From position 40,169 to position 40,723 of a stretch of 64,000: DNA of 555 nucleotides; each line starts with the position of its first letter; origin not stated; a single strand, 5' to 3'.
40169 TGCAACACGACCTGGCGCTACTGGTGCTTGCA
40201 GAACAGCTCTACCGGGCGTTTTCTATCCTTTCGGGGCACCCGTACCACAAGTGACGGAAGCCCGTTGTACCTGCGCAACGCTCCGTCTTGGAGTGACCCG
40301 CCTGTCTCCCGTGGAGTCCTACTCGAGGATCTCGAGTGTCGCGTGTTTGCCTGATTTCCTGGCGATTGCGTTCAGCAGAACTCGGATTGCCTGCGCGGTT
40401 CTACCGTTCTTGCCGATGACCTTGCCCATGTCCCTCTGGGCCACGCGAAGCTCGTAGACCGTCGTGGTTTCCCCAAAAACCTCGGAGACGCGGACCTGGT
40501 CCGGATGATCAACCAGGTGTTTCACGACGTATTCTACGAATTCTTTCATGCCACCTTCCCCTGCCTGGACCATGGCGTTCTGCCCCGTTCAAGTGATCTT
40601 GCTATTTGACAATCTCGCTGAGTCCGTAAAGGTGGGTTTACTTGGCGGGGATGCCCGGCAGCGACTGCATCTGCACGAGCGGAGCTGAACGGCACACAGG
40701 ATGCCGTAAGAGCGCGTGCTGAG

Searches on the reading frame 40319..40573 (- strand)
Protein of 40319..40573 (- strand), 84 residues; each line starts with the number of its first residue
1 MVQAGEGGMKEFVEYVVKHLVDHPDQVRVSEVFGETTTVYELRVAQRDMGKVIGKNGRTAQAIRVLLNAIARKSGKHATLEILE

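Call 63: search_protein_families(library=pfam, proteins=[window:40319-40573:-], max_evalue=0.001)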
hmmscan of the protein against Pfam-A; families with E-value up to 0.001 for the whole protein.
window:40319-40573:- (84 aa): 1 family
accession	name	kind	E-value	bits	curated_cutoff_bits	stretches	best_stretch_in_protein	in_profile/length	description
PF13083.13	KH_KhpA-B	-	1.8e-25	89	32.1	1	10-82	1-73/73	KhpA/KhpB, KH domain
